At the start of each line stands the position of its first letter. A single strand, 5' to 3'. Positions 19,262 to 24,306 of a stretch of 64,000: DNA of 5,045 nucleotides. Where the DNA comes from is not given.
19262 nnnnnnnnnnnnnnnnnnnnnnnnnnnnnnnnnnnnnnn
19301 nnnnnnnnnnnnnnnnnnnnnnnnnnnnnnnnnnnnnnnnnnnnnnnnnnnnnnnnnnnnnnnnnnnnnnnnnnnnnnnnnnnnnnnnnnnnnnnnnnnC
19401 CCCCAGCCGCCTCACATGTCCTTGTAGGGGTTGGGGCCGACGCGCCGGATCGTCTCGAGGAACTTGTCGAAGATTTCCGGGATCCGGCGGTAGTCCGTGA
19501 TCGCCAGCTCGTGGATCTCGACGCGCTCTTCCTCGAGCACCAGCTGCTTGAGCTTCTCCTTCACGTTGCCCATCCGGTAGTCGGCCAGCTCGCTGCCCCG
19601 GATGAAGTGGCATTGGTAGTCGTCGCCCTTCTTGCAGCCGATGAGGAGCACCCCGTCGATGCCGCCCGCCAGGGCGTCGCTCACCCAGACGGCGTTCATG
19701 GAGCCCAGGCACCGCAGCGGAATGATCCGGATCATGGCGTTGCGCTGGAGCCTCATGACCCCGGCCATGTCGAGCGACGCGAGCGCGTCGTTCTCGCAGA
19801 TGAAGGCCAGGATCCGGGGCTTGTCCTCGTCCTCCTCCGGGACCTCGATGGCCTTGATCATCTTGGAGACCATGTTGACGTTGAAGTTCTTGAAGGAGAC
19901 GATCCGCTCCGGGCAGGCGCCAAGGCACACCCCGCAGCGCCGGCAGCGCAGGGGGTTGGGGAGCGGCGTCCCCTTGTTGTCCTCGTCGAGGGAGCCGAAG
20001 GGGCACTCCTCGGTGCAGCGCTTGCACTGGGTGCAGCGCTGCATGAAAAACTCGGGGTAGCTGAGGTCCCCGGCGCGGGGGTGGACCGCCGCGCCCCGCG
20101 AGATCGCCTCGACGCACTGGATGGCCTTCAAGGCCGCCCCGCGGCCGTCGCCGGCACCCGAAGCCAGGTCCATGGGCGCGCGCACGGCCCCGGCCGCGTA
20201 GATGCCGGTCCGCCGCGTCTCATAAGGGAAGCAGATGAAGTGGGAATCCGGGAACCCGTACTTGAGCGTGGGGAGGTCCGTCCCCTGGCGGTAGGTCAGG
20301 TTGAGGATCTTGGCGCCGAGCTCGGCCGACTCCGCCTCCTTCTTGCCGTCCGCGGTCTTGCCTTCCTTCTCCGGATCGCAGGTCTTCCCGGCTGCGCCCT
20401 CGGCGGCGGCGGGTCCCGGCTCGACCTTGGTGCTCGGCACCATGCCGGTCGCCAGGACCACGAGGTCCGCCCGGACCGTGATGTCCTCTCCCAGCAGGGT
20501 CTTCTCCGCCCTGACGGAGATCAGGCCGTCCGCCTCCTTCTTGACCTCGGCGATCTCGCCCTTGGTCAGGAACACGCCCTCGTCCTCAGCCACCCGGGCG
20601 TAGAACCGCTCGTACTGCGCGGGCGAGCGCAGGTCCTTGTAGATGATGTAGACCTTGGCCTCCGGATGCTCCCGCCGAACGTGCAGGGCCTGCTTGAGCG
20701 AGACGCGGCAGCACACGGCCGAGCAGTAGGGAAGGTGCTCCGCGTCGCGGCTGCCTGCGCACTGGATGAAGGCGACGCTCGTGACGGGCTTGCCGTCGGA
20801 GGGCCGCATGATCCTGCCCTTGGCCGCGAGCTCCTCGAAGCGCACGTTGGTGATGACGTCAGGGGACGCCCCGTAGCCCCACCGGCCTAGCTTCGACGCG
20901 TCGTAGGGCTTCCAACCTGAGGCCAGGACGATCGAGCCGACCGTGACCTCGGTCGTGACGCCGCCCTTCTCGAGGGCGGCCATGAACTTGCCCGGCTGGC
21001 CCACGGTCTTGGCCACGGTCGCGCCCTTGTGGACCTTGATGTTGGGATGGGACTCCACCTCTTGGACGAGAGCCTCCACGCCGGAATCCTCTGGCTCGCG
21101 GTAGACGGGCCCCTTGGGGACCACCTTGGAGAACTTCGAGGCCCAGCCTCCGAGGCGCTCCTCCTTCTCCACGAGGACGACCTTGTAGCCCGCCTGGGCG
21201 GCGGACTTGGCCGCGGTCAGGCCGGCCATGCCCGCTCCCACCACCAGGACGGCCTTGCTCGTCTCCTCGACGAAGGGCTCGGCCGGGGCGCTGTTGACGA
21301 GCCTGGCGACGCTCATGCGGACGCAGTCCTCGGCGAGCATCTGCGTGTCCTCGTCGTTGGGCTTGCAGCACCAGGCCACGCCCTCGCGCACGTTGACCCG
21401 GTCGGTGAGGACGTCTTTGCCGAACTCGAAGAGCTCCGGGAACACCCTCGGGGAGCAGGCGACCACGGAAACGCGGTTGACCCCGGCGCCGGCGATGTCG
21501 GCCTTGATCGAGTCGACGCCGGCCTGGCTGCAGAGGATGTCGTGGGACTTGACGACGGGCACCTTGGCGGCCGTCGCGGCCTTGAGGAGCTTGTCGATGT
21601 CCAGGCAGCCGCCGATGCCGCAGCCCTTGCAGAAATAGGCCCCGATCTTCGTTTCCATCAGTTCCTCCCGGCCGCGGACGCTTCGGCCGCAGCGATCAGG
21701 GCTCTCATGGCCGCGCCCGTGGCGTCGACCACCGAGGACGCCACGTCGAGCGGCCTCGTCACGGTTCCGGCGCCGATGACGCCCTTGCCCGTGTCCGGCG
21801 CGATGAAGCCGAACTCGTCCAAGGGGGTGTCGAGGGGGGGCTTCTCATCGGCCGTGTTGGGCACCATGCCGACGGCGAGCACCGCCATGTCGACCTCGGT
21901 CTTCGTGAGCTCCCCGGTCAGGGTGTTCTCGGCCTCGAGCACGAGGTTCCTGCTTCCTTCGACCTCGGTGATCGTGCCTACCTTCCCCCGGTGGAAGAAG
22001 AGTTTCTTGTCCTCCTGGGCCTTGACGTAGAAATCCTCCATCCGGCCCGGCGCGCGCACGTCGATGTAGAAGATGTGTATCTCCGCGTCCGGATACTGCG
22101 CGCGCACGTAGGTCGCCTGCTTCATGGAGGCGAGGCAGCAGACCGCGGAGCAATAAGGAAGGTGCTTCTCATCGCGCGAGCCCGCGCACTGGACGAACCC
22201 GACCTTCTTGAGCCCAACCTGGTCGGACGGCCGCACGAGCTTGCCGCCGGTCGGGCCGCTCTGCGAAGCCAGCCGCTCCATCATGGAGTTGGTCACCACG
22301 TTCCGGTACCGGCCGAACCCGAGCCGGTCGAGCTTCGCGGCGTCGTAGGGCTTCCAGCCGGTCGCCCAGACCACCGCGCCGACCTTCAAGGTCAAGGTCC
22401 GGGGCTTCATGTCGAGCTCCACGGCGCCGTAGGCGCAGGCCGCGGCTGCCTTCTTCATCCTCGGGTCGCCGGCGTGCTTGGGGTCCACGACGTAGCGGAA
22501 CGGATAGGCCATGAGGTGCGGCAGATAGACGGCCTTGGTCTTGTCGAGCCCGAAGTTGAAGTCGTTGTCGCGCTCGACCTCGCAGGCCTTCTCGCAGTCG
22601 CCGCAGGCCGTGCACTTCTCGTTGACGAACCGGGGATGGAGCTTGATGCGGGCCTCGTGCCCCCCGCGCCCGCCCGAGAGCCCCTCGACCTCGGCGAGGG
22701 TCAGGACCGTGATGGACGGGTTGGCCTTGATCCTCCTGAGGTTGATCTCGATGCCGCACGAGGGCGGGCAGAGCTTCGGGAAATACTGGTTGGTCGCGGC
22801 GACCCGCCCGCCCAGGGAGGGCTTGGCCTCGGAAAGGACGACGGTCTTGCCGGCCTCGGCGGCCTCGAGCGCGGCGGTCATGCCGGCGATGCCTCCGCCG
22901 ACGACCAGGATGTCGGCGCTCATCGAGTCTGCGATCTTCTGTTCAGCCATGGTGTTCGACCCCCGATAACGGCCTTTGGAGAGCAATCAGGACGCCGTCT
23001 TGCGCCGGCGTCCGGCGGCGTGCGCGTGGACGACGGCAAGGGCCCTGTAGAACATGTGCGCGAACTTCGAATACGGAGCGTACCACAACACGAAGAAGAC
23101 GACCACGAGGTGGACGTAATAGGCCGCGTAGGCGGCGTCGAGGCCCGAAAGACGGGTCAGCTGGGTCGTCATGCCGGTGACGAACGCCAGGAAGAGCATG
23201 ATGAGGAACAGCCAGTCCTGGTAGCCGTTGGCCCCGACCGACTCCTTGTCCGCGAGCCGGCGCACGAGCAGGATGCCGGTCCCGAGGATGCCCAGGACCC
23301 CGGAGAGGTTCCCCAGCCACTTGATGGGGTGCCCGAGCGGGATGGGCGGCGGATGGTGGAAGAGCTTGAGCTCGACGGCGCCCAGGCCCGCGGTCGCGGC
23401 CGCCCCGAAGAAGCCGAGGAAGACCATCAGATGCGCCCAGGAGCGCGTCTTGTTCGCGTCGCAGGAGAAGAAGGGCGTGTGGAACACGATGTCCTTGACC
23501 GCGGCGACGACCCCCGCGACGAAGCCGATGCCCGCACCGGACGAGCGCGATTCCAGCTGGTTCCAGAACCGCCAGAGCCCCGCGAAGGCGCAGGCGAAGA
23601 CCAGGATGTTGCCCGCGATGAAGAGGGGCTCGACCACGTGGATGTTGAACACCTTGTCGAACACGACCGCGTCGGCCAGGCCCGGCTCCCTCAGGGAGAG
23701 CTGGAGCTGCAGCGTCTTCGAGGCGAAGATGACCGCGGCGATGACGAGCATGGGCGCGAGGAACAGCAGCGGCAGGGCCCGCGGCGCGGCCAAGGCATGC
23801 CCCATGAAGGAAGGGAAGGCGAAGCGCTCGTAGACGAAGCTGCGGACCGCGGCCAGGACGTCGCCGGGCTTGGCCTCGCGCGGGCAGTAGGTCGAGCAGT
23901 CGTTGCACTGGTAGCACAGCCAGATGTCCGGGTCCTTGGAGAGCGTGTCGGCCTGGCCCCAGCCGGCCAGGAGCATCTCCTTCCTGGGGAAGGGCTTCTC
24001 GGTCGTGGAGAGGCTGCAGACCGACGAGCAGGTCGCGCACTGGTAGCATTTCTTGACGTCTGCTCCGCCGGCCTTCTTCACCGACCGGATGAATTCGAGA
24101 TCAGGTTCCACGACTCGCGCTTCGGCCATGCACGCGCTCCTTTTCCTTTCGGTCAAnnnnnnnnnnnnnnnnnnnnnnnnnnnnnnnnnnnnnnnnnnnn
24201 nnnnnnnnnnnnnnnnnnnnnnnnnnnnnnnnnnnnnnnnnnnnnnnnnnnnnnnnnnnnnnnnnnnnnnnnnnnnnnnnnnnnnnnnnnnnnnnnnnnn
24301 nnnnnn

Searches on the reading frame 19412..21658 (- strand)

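Call 9: search_protein_families(library=pfam, proteins=[window:19412-21658:-])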
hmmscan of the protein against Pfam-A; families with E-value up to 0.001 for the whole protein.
window:19412-21658:- (748 aa): 23 families
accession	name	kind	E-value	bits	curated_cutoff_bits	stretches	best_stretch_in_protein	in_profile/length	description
PF02662.21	FlpD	-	7.4e-37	126.5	22.3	1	616-741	1-123/123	Methyl-viologen-reducing hydrogenase, delta subunit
PF07992.20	Pyr_redox_2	-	6.4e-17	62.3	26.1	1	136-254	2-114/291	Pyridine nucleotide-disulphide oxidoreductase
PF01266.30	DAO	-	5.3e-12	46.4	27.9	1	137-247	2-94/353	FAD dependent oxidoreductase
PF13450.12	NAD_binding_8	-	2.9e-11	43.9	21.9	1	139-182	1-41/68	NAD(P)-binding Rossmann-like domain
PF00890.30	FAD_binding_2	-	1.6e-10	41.2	20.4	1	137-443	2-236/414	FAD binding domain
PF12831.13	FAD_oxidored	-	5e-10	39.7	27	1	137-200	2-63/416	FAD dependent oxidoreductase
PF13187.11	Fer4_9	-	1.3e-07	32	27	1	541-585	1-50/52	4Fe-4S dicluster domain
PF13237.11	Fer4_10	-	2.8e-07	30.8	25.5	1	540-583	7-53/53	4Fe-4S dicluster domain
PF03486.20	HI0933_like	-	3e-06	27.3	50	1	136-170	2-36/244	HI0933-like protein Rossmann domain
PF13183.11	Fer4_8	-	9e-06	26.6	27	0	538-555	50-67/68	4Fe-4S dicluster domain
PF12797.12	Fer4_2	-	1.3e-05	25.3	24.5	0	537-554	5-22/22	4Fe-4S binding domain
PF13484.11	Fer4_16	-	1.4e-05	26.2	30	0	541-560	1-20/66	4Fe-4S double cluster binding domain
PF00037.32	Fer4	-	2.4e-05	24.4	21.1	0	539-556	5-22/24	4Fe-4S binding domain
PF01946.23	Thi4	-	2.7e-05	24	26.2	1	129-174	12-58/235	Thi4 family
PF12837.12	Fer4_6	-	2.8e-05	24.3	25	1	535-556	2-23/24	4Fe-4S binding domain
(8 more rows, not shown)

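Call 86: search_protein_families(library=ncbifam, proteins=[window:19412-21655:-], max_evalue=0.00001)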
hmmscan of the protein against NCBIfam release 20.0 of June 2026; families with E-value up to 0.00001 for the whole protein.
window:19412-21655:- (747 aa): 38 families (the best 25 are shown)
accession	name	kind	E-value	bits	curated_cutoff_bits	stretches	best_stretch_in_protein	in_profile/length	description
NF040770.1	hetero_SS_HdrA2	exception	5.8e-124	414.9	1100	3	470-742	515-774/777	CoB-CoM heterodisulfide reductase HdrA2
NF041891.1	hdrA_Methbact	equivalog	1.1e-83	281.9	1300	3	235-409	311-490/762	ferredoxin:CoB-CoM heterodisulfide reductase subunit HdrA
NF041778.1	hetero_SS_HdrA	equivalog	2.6e-74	250.4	1400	3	234-409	323-504/771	ferredoxin:CoB-CoM heterodisulfide reductase subunit HdrA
NF045873.1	F420_non_VhuD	exception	2.4e-17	63.3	215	1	613-745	2-131/132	F420-non-reducing hydrogenase iron-sulfur subunit VhuD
TIGR03997.1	mycofact_OYE_2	equivalog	4.3e-10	38.6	793.15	1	132-178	378-424/645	mycofactocin system FadH/OYE family oxidoreductase 2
NF009477.0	PRK12843.1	equivalog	6.6e-10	38.1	758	1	128-173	11-56/578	FAD-dependent oxidoreductase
TIGR01372.1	soxA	subfamily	2.4e-09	35.6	1164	1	135-214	170-244/996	sarcosine oxidase subunit alpha family protein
NF045599.1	bili_reduct_long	exception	3.4e-09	35.5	750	1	131-172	379-420/641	bilirubin reductase, long form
NF004789.0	PRK06134.1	subfamily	1.2e-08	34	747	1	131-178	10-56/581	FAD-dependent oxidoreductase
NF005560.0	PRK07233.1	equivalog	2.6e-08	33.1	252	1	136-176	3-43/435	hypothetical protein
NF009410.0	PRK12771.1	subfamily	2.7e-08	32.9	516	1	124-172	129-177/566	NAD(P)-binding protein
TIGR03467.1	HpnE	equivalog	3.8e-08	33.1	283.05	1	136-176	1-41/430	hydroxysqualene dehydroxylase HpnE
TIGR02032.1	GG-red-SF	subfamily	1.1e-07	31.9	158.8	1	136-167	3-34/297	geranylgeranyl reductase family protein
NF040864.1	HgcB_ferredoxin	equivalog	1.3e-07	31.3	99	1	536-601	11-75/93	mercury methylation ferredoxin HgcB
NF058655.1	CrtID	equivalog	1.3e-07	30.9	640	1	136-177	1-42/478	bifunctional phytoene desaturase/3,4-desaturase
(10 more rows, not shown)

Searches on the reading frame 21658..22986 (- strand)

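Call 9: search_protein_families(library=pfam, proteins=[window:21658-22986:-])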
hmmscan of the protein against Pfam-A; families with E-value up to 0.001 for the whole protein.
window:21658-22986:- (442 aa): 10 families
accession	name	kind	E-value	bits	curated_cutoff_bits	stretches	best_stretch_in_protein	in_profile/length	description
PF07992.20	Pyr_redox_2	-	8.7e-11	42.2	26.1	1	25-60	2-38/291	Pyridine nucleotide-disulphide oxidoreductase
PF12831.13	FAD_oxidored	-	2.5e-10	40.7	27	1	25-63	1-39/416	FAD dependent oxidoreductase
PF00890.30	FAD_binding_2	-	7.7e-09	35.7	20.4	1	25-63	1-39/414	FAD binding domain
PF13450.12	NAD_binding_8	-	1e-08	35.8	21.9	1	28-64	1-37/68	NAD(P)-binding Rossmann-like domain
PF01266.30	DAO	-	1.8e-07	31.5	27.9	1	25-60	1-37/353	FAD dependent oxidoreductase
PF01946.23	Thi4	-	9.4e-06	25.5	26.2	1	16-72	10-67/235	Thi4 family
PF01134.28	GIDA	-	2.6e-05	23.9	22.1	1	25-76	1-43/391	Glucose inhibited division protein A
PF03486.20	HI0933_like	-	4.6e-05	23.4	50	1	25-64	2-41/244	HI0933-like protein Rossmann domain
PF01262.27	AlaDh_PNT_C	-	0.00024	21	23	1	6-57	11-62/214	Alanine dehydrogenase/PNT, C-terminal domain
PF12797.12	Fer4_2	-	0.00052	20.2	24.5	0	117-135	2-20/22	4Fe-4S binding domain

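Call 86: search_protein_families(library=ncbifam, proteins=[window:21658-22983:-], max_evalue=0.00001)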
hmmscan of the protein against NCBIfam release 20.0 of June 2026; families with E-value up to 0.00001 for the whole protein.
window:21658-22983:- (441 aa): 22 families
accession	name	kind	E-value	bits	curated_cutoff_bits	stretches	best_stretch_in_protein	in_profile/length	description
NF040770.1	hetero_SS_HdrA2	exception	2.2e-106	356.8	1100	1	19-430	136-558/777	CoB-CoM heterodisulfide reductase HdrA2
NF041778.1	hetero_SS_HdrA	equivalog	3.4e-86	289.7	1400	1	20-431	140-571/771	ferredoxin:CoB-CoM heterodisulfide reductase subunit HdrA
NF041891.1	hdrA_Methbact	equivalog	4.7e-75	253.2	1300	1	15-426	126-550/762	ferredoxin:CoB-CoM heterodisulfide reductase subunit HdrA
TIGR03467.1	HpnE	equivalog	1.3e-09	37.9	283.05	1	26-64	2-40/430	hydroxysqualene dehydroxylase HpnE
TIGR01372.1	soxA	subfamily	5.7e-09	34.3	1164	1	22-66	168-212/996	sarcosine oxidase subunit alpha family protein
TIGR03997.1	mycofact_OYE_2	equivalog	4.1e-08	32.1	793.15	1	21-65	378-422/645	mycofactocin system FadH/OYE family oxidoreductase 2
NF004789.0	PRK06134.1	subfamily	8e-08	31.3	747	1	18-65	8-55/581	FAD-dependent oxidoreductase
NF009477.0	PRK12843.1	equivalog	2.4e-07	29.6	758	1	15-63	9-57/578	FAD-dependent oxidoreductase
NF005560.0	PRK07233.1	equivalog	7.7e-07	28.3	252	1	24-64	2-42/435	hypothetical protein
NF053677.1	Desat2ChcC2Cyan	equivalog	9.4e-07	27.5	900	1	24-63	2-41/558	4-oxocyclohex-2-ene-1-carboxylate 5-dehydrogenase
NF006130.0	PRK08274.1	equivalog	1e-06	27.9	369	1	21-56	4-39/467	FAD-dependent tricarballylate dehydrogenase TcuA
NF041087.1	bile_acid_BaiCD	equivalog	1.5e-06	26.6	825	1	22-62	380-420/642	bile acid Fe-S flavoenzyme BaiCD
NF045599.1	bili_reduct_long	exception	2.3e-06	26.2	750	0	22-62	381-421/641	bilirubin reductase, long form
NF050086.1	pipecolate_AmaA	exception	2.9e-06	26.2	600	1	11-54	14-57/425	L-pipecolate oxidase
TIGR01292.1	TRX_reduct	equivalog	3.5e-06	26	343.45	0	24-65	2-42/300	thioredoxin-disulfide reductase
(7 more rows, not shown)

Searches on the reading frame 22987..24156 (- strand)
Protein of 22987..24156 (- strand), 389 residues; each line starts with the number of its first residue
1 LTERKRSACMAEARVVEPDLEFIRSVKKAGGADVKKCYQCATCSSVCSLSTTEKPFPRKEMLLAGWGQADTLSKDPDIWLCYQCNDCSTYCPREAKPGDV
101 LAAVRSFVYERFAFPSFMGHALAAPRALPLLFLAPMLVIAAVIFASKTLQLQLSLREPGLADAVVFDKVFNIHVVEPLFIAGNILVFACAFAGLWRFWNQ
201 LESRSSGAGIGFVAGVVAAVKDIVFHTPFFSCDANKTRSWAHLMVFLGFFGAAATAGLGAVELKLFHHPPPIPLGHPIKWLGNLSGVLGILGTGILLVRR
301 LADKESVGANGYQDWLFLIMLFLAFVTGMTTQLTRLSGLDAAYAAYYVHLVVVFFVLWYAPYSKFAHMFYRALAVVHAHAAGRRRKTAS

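Call 9: search_protein_families(library=pfam, proteins=[window:22987-24156:-])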
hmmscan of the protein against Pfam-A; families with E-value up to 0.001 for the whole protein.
window:22987-24156:- (389 aa): 5 families
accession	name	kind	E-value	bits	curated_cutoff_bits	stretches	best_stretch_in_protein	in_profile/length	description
PF13183.11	Fer4_8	-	4.2e-08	34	27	1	34-94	2-67/68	4Fe-4S dicluster domain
PF13187.11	Fer4_9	-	6e-06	26.6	27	1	36-94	1-50/52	4Fe-4S dicluster domain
PF02665.19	Nitrate_red_gam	-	1.1e-05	25.6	22.9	1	280-334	89-143/217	Nitrate reductase gamma subunit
PF13534.11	Fer4_17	-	2.2e-05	25.3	22.2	1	36-94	1-59/61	4Fe-4S dicluster domain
PF13237.11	Fer4_10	-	0.00014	22.1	25.5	0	80-99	8-29/53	4Fe-4S dicluster domain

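Call 86: search_protein_families(library=ncbifam, proteins=[window:22987-24153:-], max_evalue=0.00001)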
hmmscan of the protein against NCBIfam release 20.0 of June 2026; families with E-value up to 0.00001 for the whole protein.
window:22987-24153:- (388 aa): 7 families
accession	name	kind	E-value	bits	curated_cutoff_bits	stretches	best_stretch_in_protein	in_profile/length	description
NF038018.1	qmoC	equivalog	1.9e-115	386.2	300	1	17-376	1-360/360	quinone-interacting membrane-bound oxidoreductase complex subunit QmoC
TIGR03290.1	CoB_CoM_SS_C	equivalog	5.5e-13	49.1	160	1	33-108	1-76/144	CoB--CoM heterodisulfide reductase subunit C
NF011607.0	PRK15033.1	subfamily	1.8e-12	46.9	524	1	36-385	35-382/389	tricarballylate utilization 4Fe-4S protein TcuB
TIGR02484.1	CitB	equivalog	8.6e-11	41.6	246.6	1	36-387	16-365/372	tricarballylate utilization 4Fe-4S protein TcuB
NF041890.1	hdrC_Methbact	equivalog_domain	1.9e-10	40.6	270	1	21-104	16-98/192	ferredoxin:CoB-CoM heterodisulfide reductase subunit HdrC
NF041779.1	hetero_SS_HdrC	equivalog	2.1e-07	30.6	350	1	23-105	20-101/198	ferredoxin:CoB-CoM heterodisulfide reductase subunit HdrC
NF008369.0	PRK11168.1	equivalog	9.5e-06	24.7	278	0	31-105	8-85/401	anaerobic glycerol-3-phosphate dehydrogenase subunit C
